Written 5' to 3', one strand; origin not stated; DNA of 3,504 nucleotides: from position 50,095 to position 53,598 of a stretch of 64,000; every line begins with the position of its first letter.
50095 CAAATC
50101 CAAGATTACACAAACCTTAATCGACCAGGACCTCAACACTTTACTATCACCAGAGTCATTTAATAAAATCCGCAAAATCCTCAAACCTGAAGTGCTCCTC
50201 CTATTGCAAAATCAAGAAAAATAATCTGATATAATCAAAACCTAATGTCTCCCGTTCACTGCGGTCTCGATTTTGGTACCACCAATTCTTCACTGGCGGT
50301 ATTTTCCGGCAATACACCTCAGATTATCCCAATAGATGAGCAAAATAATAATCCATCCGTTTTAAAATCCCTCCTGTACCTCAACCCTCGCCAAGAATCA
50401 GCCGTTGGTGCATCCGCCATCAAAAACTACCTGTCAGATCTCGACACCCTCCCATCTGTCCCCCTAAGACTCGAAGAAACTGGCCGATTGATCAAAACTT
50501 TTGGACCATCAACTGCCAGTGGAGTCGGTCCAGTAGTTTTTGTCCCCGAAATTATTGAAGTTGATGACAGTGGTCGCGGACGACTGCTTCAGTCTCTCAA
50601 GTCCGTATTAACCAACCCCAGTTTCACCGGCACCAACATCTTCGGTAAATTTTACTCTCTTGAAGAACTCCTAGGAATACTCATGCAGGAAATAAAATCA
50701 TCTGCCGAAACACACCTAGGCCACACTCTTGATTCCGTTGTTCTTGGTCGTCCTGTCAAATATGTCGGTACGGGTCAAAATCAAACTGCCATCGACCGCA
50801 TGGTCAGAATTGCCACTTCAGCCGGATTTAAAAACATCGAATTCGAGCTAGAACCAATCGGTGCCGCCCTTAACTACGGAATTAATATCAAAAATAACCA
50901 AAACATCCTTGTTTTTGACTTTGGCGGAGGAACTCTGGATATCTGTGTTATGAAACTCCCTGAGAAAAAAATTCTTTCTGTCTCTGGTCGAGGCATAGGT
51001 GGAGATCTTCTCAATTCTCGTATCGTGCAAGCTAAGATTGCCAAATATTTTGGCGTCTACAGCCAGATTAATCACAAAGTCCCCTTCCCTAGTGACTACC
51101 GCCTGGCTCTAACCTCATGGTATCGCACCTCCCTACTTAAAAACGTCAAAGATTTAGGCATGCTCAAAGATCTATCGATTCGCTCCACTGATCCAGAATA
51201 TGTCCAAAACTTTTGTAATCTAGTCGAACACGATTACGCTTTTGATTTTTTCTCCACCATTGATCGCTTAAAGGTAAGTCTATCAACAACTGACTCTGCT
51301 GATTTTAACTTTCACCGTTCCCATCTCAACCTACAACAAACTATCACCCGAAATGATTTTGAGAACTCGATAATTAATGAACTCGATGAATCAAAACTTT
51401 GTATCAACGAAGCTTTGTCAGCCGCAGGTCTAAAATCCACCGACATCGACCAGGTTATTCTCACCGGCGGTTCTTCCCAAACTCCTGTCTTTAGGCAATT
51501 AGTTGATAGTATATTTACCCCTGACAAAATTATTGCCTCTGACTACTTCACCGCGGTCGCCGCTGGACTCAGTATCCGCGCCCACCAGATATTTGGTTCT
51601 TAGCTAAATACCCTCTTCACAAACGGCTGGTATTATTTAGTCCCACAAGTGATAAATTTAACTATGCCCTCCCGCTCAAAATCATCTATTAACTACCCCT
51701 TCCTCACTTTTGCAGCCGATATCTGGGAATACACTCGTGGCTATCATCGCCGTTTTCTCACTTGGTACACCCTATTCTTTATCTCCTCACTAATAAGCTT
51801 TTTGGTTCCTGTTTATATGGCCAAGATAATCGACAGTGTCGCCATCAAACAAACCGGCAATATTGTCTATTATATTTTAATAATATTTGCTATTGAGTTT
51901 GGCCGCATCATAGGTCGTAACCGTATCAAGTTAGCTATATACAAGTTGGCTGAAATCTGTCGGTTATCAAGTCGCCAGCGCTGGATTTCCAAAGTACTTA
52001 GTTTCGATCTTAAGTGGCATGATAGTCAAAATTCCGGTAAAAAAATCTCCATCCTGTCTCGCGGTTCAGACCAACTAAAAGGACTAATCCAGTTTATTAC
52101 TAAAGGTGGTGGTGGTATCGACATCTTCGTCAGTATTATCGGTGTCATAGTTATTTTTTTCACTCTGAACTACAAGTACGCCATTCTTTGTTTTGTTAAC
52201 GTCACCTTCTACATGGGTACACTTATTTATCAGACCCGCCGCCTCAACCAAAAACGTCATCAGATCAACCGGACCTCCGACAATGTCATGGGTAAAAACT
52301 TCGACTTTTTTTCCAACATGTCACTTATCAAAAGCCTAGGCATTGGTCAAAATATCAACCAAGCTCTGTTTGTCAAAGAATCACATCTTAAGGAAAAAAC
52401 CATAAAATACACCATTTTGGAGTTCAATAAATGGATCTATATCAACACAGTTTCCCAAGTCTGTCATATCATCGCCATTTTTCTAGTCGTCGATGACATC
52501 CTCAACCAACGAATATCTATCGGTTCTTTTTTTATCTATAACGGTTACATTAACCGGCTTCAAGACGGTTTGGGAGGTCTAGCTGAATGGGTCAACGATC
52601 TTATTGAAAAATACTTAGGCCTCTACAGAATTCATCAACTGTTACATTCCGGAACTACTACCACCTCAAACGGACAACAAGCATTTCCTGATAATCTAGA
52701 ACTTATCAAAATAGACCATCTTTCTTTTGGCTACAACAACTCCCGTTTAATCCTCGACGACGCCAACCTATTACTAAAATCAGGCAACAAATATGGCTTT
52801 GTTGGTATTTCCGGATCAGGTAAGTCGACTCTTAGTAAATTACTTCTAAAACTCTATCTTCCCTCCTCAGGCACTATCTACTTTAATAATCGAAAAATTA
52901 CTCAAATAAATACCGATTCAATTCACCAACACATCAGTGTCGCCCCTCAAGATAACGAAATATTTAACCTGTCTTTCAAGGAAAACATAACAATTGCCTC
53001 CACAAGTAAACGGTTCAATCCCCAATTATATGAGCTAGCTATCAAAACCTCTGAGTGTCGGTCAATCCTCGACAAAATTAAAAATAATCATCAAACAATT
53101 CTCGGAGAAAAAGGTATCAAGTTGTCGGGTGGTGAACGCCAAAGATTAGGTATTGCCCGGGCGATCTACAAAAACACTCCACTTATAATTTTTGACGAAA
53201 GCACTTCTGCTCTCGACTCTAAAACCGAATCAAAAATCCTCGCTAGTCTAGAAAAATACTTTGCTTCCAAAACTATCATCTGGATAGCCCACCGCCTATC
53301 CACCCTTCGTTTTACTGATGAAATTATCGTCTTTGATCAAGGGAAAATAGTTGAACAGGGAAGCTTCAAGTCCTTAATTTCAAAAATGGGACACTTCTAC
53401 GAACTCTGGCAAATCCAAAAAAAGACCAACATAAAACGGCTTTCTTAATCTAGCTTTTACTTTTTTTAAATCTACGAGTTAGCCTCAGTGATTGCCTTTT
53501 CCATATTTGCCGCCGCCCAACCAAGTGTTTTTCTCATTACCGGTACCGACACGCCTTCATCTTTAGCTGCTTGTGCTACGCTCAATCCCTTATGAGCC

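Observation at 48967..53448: AbiEi/AbiEii abortive-infection pair followed co-directionally by an NBD-only Hsp70 homolog and an ABC exporter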

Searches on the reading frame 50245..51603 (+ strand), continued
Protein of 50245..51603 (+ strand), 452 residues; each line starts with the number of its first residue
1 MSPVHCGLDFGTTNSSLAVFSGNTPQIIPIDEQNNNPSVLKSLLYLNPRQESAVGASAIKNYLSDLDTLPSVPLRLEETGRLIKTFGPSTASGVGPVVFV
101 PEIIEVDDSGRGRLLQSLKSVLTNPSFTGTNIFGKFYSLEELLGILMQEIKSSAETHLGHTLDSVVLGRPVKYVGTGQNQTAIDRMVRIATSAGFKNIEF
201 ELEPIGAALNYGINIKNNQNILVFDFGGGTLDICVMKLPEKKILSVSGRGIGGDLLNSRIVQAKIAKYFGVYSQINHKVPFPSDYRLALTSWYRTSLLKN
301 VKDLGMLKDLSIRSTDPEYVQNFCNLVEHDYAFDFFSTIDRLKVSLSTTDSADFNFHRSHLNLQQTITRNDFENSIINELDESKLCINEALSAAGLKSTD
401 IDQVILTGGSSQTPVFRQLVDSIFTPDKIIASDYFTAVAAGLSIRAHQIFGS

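Call 54: search_protein_families(library=pfam, proteins=[L001:7137-7682:+], max_evalue=0.001)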
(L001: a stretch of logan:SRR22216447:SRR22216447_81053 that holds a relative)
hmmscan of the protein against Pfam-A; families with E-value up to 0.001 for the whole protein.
L001:7137-7682:+ (181 aa): 0 families

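Call 62: predict_structure(alignment_id=A1)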
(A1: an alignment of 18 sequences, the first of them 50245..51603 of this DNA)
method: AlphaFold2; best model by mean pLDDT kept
length: 452 residues; sequences in the alignment: 18
mean_pLDDT: 91.1   pTM: 0.86
mean pLDDT of the five models: 91.1, 90.3, 89.8, 89.1, 86.0
residues with pLDDT >= 90: 328; 70-90: 109; 50-70: 15; < 50: 0
segments of 3 or more residues with pLDDT < 50: none
pLDDT, mean of each block of 10 residues (from residue 1): 82 92 92 95 92 95 93 82 79 76 81 82 82 85 95 95 95 75 94 96 96 93 93 96 95 91 96 95 93 88 94 97 95 94 90 95 96 94 97 97 94 91 93 90 95 72
secondary structure, 60 per line:
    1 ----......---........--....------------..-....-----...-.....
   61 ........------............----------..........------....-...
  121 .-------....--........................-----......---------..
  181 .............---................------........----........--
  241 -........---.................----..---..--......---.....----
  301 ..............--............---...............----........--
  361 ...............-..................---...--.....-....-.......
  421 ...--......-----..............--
elements in order: E5-10 E14-21 E24-27 E43-46 E52-54 H56-68 E75-86 E97-106 E113-116 H118-121 E129-132 E135-138 H139-158 E164-169 H179-193 E197-202 H203-212 E219-226 E231-238 E242-249 H253-269 H283-288 H292-296 H301-313 H317-328 H332-346 E351-358 E361-368 H369-375 H377-394 E403-407 H409-412 H414-423 E429-431 H437-450

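Call 64: fold_search(model_id=the predicted structure, library=pdb)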
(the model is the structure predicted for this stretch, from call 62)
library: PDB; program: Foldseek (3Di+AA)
matches with E <= 10: 1344; with E <= 0.001: 749
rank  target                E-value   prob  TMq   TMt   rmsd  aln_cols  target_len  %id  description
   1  9a5j_A                1.1e-25  1.00  0.66  0.50   5.0       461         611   22  Integrative model of DNAK-GUDB by crosslinking MS and deep learning (released 2024-09-18)
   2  2v7y                  2.3e-25  1.00  0.60  0.54   6.1       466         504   21  Crystal structure of the molecular chaperone DnaK from Geobacillus kaustophilus HTA426 in post-ATP hydrolysis state (released 2008-04-08)
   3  9bls_A                1.0e-24  1.00  0.55  0.44   6.8       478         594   19  Structure of the human mitochondrial Hsp70 (mortalin; R126W mutant) bound to nucleotide exchange factor GrpEL1 (WT) (released 2025-01-15)
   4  5ey4_B                1.3e-24  1.00  0.58  0.68   9.5       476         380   21  Crystal structure of human GRP78 (70kDa heat shock protein 5 / BIP) ATPase domain in complex with 2'-deoxy-ATP (released 2016-06-15)
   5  4ani_C                1.4e-24  1.00  0.54  0.49   7.7       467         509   22  Structural basis for the intermolecular communication between DnaK and GrpE in the DnaK chaperone system from Geobacil (released 2012-05-23)
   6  6p2u                  1.6e-24  1.00  0.60  0.70   6.3       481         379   19  Structure of Mortalin-NBD with N6-propargyladenosine-5'-diphosphate (released 2019-06-19)
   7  1ngg                  1.8e-24  1.00  0.60  0.70   8.2       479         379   20  STRUCTURAL BASIS OF THE 70-KILODALTON HEAT SHOCK COGNATE PROTEIN ATP HYDROLYTIC ACTIVITY, II. STRUCTURE OF THE ACTIVE SI (released 1994-08-31)
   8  5obu                  1.9e-24  1.00  0.62  0.54   5.9       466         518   19  Mycoplasma genitalium DnaK deletion mutant lacking SBDalpha in complex with AMPPNP. (released 2018-05-09)
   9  5mks                  1.9e-24  1.00  0.60  0.70   6.3       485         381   18  HSP72-NBD bound to compound TCI 8 - Tyr15 in down-conformation (released 2017-03-01)
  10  7gyj                  2.2e-24  1.00  0.61  0.70   5.9       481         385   19  Crystal Structure of HSP72 in complex with ligand 11 at 1.43 MGy X-ray dose (released 2024-12-11)
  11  1ngi                  2.2e-24  1.00  0.60  0.70   8.3       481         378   20  STRUCTURAL BASIS OF THE 70-KILODALTON HEAT SHOCK COGNATE PROTEIN ATP HYDROLYTIC ACTIVITY, II. STRUCTURE OF THE ACTIVE SI (released 1994-08-31)
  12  6asy_A                2.3e-24  1.00  0.62  0.47   8.5       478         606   22  BiP-ATP2 (released 2017-12-06)
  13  7nqr_A                2.4e-24  1.00  0.63  0.73   5.5       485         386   18  Plasmodium falciparum Hsp70-x chaperone nucleotide binding domain in complex with Z287256168 (released 2021-03-10)
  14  3c7n_B                2.7e-24  1.00  0.57  0.49   9.6       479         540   22  Structure of the Hsp110:Hsc70 Nucleotide Exchange Complex (released 2008-05-27)
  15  3ldl_A                3.0e-24  1.00  0.59  0.68   9.4       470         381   21  Crystal structure of human GRP78 (70kDa heat shock protein 5 / BIP) ATPase domain in complex with ATP (released 2011-01-26)
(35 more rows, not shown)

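Call 78: find_encoding_contigs(protein=P0012, flank=4000, max_places=1)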
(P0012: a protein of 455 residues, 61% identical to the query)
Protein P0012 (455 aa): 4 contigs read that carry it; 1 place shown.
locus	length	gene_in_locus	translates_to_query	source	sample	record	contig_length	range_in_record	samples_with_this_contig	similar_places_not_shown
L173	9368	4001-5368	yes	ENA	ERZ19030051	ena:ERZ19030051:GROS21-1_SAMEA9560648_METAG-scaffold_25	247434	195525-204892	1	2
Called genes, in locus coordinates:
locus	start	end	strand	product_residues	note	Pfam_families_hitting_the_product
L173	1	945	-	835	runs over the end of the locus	PF00317:Ribonuc_red_lgN, PF02867:Ribonuc_red_lgC, PF12637:TSCPD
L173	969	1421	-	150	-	PF22811:Zn_ribbon_NrdR, PF03477:ATP-cone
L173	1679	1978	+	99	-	PF00584:SecE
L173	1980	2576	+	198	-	PF02357:NusG, PF00467:KOW (weak)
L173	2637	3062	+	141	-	PF03946:Ribosomal_L11_N, PF00298:Ribosomal_L11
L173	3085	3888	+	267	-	PF00687:Ribosomal_L1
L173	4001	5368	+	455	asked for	PF00012:HSP70, PF06723:MreB_Mbl, PF00012:HSP70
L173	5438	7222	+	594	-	PF00664:ABC_membrane, PF02463:SMC_N (faint), PF00005:ABC_tran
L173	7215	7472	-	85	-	-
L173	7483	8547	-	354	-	PF01168:Ala_racemase_N, PF00842:Ala_racemase_C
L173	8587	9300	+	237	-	PF00561:Abhydrolase_1, PF12697:Abhydrolase_6, PF12146:Hydrolase_4, PF00561:Abhydrolase_1 (weak)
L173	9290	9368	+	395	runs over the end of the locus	PF08245:Mur_ligase_M, PF02875:Mur_ligase_C (weak)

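Call 79: find_encoding_contigs(protein=P0015, flank=4000, max_places=1)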
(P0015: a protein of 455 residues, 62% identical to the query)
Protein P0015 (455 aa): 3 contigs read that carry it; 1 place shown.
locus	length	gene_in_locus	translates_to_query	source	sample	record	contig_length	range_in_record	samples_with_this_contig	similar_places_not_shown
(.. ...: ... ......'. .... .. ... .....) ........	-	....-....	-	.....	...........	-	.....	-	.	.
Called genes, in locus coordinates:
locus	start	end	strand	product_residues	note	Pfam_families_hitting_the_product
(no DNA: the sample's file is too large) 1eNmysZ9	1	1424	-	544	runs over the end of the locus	-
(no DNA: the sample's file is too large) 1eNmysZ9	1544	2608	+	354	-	PF00486:Trans_reg_C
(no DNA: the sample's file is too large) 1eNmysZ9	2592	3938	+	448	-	-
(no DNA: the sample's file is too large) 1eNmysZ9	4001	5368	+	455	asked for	PF00012:HSP70, PF06723:MreB_Mbl, PF00012:HSP70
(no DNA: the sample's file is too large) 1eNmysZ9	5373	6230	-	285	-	PF01820:Dala_Dala_lig_N, PF02222:ATP-grasp, PF07478:Dala_Dala_lig_C, PF02655:ATP-grasp_3, PF13535:ATP-grasp_4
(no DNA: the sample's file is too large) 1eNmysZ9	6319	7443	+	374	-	PF01168:Ala_racemase_N, PF00842:Ala_racemase_C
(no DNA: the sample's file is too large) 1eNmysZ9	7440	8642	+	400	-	PF08245:Mur_ligase_M, PF02875:Mur_ligase_C (weak)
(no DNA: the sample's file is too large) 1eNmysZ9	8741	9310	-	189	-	-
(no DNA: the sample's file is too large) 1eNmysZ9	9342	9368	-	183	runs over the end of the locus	PF02224:Cytidylate_kin (faint)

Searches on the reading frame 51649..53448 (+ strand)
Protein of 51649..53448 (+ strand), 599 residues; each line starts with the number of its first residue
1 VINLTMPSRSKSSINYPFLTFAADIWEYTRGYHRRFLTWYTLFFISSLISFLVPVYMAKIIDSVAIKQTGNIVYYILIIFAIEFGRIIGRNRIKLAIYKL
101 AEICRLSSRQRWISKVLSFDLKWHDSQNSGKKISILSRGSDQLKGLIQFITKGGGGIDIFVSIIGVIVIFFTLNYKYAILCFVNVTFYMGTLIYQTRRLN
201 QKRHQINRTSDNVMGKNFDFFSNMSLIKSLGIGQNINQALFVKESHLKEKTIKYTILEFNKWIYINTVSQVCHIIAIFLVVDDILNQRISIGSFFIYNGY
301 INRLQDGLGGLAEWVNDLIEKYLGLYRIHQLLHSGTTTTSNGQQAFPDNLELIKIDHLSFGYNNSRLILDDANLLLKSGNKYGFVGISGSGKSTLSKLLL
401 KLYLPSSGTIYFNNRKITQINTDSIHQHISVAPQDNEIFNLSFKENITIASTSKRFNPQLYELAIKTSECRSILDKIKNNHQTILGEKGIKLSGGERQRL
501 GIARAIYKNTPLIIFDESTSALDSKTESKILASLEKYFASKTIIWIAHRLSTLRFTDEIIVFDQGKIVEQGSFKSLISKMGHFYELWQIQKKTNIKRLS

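Call 3: search_protein_families(library=pfam, proteins=[window:51649-53448:+], max_evalue=0.01)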
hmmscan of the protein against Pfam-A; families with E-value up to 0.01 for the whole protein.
window:51649-53448:+ (599 aa): 3 families
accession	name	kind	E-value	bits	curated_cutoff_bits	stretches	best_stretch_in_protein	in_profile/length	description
PF00005.33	ABC_tran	-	2.1e-29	103.3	25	1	369-520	1-137/137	ABC transporter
PF00664.28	ABC_membrane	-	4.8e-14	53.1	28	1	41-304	6-270/274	ABC transporter transmembrane region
PF02463.25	SMC_N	-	1.8e-06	28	40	1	385-560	30-209/220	RecF/RecN/SMC N terminal domain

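Call 4: search_protein_families(library=padloc, proteins=[window:51649-53448:+], max_evalue=0.01)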
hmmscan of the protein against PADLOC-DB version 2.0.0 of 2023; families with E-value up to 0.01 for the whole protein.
window:51649-53448:+ (599 aa): 2 families
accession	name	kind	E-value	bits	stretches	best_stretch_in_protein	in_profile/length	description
PDLC04135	mad3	-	4.4e-25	87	1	487-568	259-345/374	mads_3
PDLC04140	mad8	-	0.0004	18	1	367-554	15-238/314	mads_8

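Call 5: search_protein_families(library=ncbifam, proteins=[window:51649-53448:+], max_evalue=0.01)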
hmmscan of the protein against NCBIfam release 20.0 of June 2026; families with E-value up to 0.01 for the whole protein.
window:51649-53448:+ (599 aa): 187 families (the best 25 are shown)
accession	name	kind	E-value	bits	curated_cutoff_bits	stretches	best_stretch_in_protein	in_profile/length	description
NF010178.0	PRK13657.1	equivalog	5.7e-85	285.9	733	1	47-590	32-570/588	glucan ABC transporter ATP-binding protein/ permease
TIGR02204.1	MsbA_rel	hypoth_equivalog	9.6e-74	249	780.4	1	23-590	7-575/576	ABC transporter, permease/ATP-binding protein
TIGR02203.1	MsbA_lipidA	equivalog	1.7e-73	248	602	1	25-592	5-571/572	lipid A export permease/ATP-binding protein MsbA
NF045513.1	HepA_fam_ABC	equivalog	2.6e-70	237.5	725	1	108-590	130-609/610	heterocyst formation ABC transporter subunit HepA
TIGR01192.1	chvA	subfamily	2.7e-70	237.6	585.4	1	43-588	28-568/585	glucan export ABC transporter ATP-binding protein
TIGR01846.1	type_I_sec_HlyB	subfamily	2.6e-68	230.9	725.55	1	17-591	126-693/694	type I secretion system permease/ATPase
TIGR03797.1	NHLM_micro_ABC2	equivalog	1.3e-67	228.8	709.4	1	30-590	132-685/686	NHLP bacteriocin export ABC transporter permease/ATPase subunit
TIGR03796.1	NHLM_micro_ABC1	equivalog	8e-66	222.7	853.3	1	34-586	154-708/710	NHLP family bacteriocin export ABC transporter peptidase/permease/ATPase subunit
TIGR00958.1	3a01208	subfamily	7.2e-63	213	874.6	1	28-586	155-710/711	antigen peptide transporter 2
TIGR01193.1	bacteriocin_ABC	subfamily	8.1e-61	206.4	523.85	1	44-587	166-706/708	peptide cleavage/export ABC transporter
TIGR03375.1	type_I_sec_LssB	subfamily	6.4e-60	203.2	693.1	1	157-579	270-691/696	type I secretion system permease/ATPase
NF008364.0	PRK11160.1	equivalog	6.4e-58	196.7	630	1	308-588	294-573/575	heme ABC transporter ATP-binding protein/permease CydC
NF008381.0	PRK11176.1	equivalog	1.5e-56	192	867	1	107-590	99-579/582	lipid A ABC transporter ATP-binding protein/permease MsbA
NF052233.1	CphA_assoc_ABC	equivalog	2.9e-55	187.9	880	1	24-593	174-746/766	cyanophycin metabolism-associated ABC transporter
TIGR02857.1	CydD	equivalog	2.7e-54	185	435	2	330-561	299-528/529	thiol reductant ABC exporter subunit CydD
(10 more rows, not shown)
